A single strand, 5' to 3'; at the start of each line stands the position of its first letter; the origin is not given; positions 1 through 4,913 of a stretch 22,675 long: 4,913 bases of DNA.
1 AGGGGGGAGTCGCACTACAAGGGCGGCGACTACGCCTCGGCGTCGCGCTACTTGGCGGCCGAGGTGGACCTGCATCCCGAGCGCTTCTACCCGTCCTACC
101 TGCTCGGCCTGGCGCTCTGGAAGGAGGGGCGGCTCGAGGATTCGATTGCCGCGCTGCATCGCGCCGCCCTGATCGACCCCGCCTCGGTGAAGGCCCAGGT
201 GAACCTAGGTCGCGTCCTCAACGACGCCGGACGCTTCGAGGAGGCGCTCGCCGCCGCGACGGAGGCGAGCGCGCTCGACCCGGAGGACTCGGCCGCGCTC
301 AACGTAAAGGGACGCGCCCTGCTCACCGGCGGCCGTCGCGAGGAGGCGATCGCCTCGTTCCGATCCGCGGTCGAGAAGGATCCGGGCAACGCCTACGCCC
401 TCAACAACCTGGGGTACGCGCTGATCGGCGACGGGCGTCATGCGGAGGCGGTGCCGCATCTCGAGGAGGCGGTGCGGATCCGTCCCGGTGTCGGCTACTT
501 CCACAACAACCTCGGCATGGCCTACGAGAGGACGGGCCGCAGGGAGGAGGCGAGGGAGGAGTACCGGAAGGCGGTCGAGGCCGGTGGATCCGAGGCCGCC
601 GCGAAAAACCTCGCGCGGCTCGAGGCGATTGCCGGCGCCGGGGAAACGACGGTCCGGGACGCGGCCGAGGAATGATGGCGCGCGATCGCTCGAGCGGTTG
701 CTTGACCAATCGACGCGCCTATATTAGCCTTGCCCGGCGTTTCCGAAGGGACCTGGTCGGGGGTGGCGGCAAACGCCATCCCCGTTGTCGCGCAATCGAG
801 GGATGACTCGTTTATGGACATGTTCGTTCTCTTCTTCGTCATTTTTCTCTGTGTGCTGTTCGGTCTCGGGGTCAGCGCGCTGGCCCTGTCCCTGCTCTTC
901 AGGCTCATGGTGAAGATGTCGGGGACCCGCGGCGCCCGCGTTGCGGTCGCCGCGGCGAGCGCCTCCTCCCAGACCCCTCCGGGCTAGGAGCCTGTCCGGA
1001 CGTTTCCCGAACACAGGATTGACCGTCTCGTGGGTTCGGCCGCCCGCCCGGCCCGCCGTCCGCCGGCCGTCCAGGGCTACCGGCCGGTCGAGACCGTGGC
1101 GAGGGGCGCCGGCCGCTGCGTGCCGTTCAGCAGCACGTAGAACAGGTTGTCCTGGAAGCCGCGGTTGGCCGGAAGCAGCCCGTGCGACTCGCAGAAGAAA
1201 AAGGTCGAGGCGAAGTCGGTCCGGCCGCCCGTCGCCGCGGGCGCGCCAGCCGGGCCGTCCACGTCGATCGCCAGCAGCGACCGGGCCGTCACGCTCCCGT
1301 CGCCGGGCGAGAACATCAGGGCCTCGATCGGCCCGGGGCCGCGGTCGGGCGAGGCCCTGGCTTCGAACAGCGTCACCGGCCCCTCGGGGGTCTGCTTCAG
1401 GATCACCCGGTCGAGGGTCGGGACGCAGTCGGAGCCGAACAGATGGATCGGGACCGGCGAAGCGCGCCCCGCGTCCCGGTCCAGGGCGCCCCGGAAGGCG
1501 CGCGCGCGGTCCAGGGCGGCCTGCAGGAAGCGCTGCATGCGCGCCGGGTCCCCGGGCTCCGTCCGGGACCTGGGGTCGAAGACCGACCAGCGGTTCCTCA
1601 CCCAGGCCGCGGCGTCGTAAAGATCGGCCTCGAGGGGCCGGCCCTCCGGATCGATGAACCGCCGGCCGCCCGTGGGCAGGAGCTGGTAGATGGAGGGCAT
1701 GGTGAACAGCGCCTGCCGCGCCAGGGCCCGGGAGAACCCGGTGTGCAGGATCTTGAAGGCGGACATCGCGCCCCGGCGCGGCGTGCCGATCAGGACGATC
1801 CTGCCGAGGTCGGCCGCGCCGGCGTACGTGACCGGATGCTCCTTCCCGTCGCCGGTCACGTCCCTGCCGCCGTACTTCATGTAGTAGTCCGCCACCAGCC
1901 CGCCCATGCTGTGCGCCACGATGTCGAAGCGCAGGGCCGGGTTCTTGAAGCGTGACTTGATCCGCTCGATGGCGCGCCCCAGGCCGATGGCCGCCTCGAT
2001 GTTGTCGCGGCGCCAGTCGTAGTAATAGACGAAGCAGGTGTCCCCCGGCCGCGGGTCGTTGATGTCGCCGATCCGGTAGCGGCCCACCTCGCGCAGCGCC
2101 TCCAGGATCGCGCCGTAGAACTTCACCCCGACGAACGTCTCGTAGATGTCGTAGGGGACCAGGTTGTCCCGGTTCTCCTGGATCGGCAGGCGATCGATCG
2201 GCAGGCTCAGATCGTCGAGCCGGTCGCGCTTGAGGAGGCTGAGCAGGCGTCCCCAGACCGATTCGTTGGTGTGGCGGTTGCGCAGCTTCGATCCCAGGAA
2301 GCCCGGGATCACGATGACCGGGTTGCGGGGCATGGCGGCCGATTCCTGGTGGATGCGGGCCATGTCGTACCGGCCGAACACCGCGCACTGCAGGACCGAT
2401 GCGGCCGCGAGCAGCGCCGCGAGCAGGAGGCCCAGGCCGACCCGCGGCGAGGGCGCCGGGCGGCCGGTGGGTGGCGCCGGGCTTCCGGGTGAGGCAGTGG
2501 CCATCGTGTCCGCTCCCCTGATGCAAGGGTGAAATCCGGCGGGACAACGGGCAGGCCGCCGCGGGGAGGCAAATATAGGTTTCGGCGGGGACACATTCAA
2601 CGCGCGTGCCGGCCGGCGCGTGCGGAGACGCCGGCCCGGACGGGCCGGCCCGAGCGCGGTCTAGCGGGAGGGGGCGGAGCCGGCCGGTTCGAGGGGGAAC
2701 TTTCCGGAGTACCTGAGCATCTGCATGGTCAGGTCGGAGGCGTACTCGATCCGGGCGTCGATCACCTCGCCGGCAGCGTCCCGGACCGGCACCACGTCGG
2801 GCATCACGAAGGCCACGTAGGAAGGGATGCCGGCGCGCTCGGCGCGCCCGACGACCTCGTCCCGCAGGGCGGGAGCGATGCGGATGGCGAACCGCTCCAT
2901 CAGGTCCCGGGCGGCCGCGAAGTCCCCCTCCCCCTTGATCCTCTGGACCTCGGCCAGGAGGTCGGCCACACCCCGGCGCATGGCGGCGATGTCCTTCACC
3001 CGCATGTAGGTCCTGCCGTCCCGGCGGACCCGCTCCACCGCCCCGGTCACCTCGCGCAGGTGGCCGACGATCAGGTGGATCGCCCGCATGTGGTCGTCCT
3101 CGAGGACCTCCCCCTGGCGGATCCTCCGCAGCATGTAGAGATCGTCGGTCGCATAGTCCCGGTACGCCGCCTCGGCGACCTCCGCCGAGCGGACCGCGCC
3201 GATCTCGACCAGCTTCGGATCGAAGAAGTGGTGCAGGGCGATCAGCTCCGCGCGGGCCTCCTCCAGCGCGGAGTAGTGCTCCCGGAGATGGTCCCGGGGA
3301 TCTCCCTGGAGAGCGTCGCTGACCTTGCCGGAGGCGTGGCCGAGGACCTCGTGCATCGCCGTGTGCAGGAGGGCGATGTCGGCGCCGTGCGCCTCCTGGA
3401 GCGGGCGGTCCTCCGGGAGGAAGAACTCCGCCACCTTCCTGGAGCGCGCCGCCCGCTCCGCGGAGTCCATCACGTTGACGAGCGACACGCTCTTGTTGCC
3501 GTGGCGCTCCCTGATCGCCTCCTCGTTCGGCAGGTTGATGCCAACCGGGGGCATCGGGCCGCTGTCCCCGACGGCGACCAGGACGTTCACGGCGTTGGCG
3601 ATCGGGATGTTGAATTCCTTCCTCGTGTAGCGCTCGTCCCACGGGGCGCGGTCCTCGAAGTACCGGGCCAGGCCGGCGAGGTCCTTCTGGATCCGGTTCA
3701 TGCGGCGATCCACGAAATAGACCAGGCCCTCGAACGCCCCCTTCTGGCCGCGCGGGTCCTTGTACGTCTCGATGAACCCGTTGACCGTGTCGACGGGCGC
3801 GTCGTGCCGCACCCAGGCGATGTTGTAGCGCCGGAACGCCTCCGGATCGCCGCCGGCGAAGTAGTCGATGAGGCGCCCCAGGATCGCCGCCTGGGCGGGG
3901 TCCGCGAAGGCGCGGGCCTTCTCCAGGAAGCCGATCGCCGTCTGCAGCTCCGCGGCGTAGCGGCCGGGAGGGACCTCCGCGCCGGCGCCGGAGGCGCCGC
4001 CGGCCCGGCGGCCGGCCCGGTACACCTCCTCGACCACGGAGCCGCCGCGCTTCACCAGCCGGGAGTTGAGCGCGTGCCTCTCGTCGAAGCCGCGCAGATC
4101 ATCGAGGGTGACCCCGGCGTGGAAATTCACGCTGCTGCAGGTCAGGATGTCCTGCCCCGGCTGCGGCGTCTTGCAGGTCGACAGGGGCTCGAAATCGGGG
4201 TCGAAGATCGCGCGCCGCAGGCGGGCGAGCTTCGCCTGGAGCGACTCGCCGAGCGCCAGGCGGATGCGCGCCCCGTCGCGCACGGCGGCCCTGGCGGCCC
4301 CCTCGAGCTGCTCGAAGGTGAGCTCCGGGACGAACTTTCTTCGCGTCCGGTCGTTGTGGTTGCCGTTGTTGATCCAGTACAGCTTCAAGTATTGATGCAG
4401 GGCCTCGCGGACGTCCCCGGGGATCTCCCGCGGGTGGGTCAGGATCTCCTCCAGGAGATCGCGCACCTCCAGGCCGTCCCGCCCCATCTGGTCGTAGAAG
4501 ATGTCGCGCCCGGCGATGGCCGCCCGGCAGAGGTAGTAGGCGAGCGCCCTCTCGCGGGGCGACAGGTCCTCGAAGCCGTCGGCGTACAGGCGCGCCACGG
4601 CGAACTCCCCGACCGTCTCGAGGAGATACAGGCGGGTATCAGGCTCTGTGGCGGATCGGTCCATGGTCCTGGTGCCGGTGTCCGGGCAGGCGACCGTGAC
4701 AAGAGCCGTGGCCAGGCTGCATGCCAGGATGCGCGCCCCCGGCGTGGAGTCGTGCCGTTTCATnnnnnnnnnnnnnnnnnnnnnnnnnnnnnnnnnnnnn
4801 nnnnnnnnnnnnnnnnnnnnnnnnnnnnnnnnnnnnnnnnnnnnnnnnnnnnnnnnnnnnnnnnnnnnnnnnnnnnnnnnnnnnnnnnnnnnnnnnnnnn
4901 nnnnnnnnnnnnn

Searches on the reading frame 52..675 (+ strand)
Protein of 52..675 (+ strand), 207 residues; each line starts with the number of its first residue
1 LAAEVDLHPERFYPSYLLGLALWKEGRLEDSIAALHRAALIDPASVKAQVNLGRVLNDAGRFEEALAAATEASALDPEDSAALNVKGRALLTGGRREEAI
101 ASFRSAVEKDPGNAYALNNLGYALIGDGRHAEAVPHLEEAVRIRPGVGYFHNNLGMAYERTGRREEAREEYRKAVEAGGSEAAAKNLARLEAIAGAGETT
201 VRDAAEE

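Call 50: search_protein_families(library=pfam, proteins=[window:52-675:+], max_evalue=0.001)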
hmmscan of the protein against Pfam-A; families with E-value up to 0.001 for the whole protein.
window:52-675:+ (207 aa): 21 families
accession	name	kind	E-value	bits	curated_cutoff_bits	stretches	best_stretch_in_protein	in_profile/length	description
PF13432.12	TPR_16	-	1.2e-38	131.5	32.7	4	86-146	3-63/65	Tetratricopeptide repeat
PF07719.23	TPR_2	-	6.6e-31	104.3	27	2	150-176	3-29/34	Tetratricopeptide repeat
PF13181.12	TPR_8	-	5.7e-28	95.1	25.7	2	151-176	4-29/34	Tetratricopeptide repeat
PF00515.34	TPR_1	-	3.7e-27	93.4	27.8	1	114-145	1-32/34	Tetratricopeptide repeat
PF14559.12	TPR_19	-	2.9e-21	76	25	3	22-87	1-66/68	Tetratricopeptide repeat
PF13414.12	TPR_11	-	6.3e-21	74.2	26.8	1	87-124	1-38/42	TPR repeat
PF13431.12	TPR_17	-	1.7e-19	68.8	24.4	1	103-133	2-32/34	Tetratricopeptide repeat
PF13428.12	TPR_14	-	2.1e-19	68.5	23.5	2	154-190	7-44/44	Tetratricopeptide repeat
PF13424.12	TPR_12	-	2.6e-18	66.4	30.1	3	48-108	5-73/77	Tetratricopeptide repeat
PF07721.20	TPR_4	-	8.4e-17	60.5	27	0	48-69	3-24/26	Tetratricopeptide repeat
PF13374.12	TPR_10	-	2e-16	59.8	27.5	2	114-144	2-32/42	Tetratricopeptide repeat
PF13176.12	TPR_7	-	3e-15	55.4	27.9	0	83-114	2-35/36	Tetratricopeptide repeat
PF13174.12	TPR_6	-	9.8e-12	45.1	26.3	0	154-176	6-28/33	Tetratricopeptide repeat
PF03704.23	BTAD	-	3.2e-10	41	22.1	2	117-176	65-124/146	Bacterial transcriptional activator domain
PF14561.12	TPR_20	-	2.1e-07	31.6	25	0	99-173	7-83/90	Tetratricopeptide repeat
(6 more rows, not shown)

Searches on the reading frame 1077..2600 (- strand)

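Call 50: search_protein_families(library=pfam, proteins=[window:1077-2600:-], max_evalue=0.001)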
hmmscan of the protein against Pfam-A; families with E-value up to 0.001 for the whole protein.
window:1077-2600:- (507 aa): 1 family
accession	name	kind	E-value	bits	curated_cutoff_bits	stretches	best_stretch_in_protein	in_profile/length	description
PF02450.21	LCAT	-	6.8e-05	22.7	21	1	186-312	84-206/392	Lecithin:cholesterol acyltransferase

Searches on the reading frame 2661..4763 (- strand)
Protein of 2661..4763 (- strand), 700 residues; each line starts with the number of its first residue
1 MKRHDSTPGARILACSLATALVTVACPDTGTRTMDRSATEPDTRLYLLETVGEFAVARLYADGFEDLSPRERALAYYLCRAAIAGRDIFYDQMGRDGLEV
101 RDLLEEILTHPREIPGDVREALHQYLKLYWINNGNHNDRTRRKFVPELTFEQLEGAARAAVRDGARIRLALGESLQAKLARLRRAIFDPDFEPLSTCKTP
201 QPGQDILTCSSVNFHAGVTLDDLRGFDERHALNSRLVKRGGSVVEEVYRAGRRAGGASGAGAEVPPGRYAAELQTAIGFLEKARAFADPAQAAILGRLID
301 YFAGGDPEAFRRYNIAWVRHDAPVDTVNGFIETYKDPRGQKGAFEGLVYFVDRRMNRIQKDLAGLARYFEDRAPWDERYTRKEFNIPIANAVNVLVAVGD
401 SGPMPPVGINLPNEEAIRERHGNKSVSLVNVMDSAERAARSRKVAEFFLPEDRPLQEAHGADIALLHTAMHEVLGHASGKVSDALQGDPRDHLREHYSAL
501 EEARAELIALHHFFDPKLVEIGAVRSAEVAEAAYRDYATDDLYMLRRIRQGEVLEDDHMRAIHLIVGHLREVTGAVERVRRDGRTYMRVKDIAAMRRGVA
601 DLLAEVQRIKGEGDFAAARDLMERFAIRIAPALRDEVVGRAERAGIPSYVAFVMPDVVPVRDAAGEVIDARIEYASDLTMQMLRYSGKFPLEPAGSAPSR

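Call 50: search_protein_families(library=pfam, proteins=[window:2661-4763:-], max_evalue=0.001)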
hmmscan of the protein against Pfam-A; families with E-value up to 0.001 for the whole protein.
window:2661-4763:- (700 aa): 1 family
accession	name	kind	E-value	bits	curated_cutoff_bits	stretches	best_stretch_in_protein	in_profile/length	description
PF03571.21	Peptidase_M49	-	1.7e-44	152.6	21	1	260-481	92-308/548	Peptidase family M49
